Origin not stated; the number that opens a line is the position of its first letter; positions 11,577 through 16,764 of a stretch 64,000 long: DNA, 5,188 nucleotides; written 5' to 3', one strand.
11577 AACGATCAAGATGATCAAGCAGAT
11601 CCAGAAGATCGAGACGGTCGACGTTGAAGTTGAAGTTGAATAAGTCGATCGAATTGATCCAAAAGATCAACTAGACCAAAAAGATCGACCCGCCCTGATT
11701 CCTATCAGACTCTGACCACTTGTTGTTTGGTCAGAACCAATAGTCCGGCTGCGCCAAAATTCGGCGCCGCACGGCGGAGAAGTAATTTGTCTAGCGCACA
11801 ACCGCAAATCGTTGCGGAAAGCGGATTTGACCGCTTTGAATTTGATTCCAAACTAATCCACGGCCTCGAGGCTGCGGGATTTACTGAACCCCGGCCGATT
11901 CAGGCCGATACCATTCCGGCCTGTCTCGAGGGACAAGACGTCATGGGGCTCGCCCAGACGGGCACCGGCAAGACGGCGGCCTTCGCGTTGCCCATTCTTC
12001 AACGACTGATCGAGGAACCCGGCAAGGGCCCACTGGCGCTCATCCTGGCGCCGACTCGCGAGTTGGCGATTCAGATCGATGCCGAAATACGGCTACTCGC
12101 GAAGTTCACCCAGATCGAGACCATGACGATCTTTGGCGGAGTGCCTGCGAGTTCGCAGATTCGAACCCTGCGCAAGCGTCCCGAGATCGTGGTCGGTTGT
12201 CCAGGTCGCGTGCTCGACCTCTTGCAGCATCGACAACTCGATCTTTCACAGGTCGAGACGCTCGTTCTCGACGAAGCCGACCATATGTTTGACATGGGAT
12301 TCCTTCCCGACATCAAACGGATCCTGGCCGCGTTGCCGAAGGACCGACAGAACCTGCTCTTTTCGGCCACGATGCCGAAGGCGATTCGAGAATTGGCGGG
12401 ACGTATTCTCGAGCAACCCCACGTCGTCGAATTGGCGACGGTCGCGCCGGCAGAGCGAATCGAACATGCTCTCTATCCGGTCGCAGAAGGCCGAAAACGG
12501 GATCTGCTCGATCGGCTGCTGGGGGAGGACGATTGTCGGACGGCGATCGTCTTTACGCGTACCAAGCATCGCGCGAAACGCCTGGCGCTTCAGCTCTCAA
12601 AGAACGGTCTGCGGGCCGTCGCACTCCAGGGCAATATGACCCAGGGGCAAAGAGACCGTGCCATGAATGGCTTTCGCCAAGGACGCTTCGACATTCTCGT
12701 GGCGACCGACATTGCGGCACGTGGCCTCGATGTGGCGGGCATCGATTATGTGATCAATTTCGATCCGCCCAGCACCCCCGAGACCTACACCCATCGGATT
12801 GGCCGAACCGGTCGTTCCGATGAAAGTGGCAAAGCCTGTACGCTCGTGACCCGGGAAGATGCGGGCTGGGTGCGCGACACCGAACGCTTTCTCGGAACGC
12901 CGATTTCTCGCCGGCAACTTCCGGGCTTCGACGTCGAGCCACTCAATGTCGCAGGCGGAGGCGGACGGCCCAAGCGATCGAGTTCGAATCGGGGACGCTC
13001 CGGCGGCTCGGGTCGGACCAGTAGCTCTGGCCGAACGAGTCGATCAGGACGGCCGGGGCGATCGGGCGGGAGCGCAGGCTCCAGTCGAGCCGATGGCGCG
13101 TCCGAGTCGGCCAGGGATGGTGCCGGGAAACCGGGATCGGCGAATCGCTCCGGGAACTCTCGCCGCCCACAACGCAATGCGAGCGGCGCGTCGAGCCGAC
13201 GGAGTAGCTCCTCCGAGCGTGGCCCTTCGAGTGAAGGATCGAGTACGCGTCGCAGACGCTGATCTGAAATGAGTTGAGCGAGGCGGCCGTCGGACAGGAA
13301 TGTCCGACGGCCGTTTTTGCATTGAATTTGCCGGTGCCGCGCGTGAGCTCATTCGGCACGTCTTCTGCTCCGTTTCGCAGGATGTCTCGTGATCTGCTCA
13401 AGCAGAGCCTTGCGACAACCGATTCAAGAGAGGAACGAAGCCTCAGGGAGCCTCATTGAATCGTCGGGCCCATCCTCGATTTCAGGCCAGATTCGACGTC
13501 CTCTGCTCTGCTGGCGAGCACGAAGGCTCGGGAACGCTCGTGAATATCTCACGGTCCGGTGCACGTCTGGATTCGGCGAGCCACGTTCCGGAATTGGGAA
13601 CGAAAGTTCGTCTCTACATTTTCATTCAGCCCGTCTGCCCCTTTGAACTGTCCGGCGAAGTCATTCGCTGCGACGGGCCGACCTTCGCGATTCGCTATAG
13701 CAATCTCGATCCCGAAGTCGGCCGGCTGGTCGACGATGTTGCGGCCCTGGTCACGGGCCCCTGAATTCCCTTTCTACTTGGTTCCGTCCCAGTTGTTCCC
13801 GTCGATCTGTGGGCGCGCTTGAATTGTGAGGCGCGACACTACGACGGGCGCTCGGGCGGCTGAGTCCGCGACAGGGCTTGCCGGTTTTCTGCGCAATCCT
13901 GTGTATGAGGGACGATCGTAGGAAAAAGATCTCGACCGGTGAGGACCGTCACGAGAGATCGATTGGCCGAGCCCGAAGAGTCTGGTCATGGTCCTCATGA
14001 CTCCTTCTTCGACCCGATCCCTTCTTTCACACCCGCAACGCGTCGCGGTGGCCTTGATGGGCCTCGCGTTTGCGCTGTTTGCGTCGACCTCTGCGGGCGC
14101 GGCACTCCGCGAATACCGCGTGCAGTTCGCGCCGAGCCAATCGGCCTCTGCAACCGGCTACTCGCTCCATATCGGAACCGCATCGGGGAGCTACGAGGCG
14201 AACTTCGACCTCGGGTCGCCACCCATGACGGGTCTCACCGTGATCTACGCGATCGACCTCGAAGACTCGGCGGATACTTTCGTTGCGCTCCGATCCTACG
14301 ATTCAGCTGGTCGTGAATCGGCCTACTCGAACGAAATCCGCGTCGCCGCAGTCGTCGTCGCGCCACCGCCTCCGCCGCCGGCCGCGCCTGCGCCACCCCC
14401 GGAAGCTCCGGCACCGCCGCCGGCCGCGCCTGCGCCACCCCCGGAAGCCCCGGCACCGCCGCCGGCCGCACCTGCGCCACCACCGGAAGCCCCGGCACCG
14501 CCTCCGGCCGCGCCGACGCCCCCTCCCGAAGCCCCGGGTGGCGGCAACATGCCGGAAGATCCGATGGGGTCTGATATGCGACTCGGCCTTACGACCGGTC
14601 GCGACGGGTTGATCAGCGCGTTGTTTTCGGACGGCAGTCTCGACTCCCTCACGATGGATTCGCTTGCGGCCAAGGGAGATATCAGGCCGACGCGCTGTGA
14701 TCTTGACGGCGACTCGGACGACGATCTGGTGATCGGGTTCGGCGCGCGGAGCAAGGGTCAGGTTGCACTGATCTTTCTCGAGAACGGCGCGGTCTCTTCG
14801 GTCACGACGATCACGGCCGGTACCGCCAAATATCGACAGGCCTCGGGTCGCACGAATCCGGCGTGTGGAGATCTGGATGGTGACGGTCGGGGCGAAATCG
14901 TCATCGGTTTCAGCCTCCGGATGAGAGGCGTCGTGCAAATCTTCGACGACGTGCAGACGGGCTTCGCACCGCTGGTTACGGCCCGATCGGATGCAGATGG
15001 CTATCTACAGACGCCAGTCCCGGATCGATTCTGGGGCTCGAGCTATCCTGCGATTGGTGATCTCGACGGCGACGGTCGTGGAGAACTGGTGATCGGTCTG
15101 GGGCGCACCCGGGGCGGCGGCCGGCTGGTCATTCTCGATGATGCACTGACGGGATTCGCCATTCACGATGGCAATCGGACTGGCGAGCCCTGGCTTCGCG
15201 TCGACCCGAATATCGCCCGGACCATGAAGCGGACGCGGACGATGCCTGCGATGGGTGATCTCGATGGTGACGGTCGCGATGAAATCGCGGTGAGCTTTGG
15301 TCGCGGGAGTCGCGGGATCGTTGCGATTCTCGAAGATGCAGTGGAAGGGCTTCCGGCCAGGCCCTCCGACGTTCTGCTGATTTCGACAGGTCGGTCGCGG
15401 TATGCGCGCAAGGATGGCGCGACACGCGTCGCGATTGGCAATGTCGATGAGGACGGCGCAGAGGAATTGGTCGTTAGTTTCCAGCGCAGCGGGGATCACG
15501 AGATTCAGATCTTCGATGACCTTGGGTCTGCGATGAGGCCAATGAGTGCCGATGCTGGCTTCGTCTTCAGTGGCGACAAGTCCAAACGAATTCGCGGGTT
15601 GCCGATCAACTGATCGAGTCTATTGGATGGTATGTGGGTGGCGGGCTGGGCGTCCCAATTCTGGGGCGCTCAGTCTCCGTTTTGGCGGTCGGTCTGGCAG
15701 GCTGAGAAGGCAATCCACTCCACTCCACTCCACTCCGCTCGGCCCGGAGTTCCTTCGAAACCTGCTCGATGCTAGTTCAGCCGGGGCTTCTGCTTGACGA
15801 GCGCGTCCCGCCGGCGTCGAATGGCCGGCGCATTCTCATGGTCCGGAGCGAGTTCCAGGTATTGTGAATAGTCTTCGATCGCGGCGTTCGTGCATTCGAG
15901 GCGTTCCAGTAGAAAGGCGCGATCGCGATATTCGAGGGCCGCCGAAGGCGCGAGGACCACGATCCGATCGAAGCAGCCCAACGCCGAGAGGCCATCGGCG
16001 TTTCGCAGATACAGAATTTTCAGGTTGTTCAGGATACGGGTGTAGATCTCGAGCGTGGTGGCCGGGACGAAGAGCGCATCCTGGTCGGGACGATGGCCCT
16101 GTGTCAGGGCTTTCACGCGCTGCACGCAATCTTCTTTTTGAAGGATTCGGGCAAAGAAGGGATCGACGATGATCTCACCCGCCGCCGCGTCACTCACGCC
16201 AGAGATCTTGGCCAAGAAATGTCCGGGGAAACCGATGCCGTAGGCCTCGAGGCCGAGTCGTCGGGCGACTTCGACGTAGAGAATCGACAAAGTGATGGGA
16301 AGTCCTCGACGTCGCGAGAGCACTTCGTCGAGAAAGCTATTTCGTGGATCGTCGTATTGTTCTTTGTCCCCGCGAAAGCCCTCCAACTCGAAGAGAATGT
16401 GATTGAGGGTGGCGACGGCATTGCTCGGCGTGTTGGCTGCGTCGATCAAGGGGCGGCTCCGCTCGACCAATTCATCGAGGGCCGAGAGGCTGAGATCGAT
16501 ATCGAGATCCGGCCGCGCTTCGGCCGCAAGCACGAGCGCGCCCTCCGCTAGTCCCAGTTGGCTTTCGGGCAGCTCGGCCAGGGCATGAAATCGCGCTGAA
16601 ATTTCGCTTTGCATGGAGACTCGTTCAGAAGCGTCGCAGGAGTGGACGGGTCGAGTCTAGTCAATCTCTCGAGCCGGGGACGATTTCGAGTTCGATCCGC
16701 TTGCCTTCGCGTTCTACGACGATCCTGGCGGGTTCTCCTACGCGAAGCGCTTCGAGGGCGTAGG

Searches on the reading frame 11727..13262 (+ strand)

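Call 70: search_protein_families(library=pfam, proteins=[window:11727-13262:+], max_evalue=0.0001)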
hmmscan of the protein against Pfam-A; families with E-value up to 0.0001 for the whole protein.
window:11727-13262:+ (511 aa): 3 families
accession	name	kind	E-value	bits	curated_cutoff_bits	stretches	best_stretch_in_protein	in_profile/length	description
PF00270.35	DEAD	-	1.9e-49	168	26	1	56-222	1-166/167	DEAD/DEAH box helicase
PF00271.37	Helicase_C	-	4.1e-32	111.2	23.5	1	257-364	2-109/110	Helicase conserved C-terminal domain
PF04851.21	ResIII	-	1.1e-05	25.9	22.5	1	75-217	29-163/164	Type III restriction enzyme, res subunit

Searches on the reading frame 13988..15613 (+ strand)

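Call 70: search_protein_families(library=pfam, proteins=[window:13988-15613:+], max_evalue=0.0001)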
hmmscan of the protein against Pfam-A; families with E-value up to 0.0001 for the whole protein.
window:13988-15613:+ (541 aa): 2 families
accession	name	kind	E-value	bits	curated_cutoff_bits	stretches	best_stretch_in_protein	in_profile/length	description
PF01839.29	FG-GAP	-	5.2e-18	65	22.1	0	421-448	6-37/37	FG-GAP repeat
PF13517.12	FG-GAP_3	-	3.6e-16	60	26.9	1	238-305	1-60/61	FG-GAP-like repeat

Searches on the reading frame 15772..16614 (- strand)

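Call 70: search_protein_families(library=pfam, proteins=[window:15772-16614:-], max_evalue=0.0001)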
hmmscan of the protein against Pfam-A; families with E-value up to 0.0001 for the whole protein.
window:15772-16614:- (280 aa): 2 families
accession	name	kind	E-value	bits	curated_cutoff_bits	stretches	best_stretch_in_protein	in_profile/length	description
PF13369.12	Transglut_core2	-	1.1e-44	152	23.5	1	44-196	5-155/155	Transglutaminase-like superfamily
PF13371.12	TPR_9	-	5.8e-18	65.1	35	1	198-268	1-71/73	Tetratricopeptide repeat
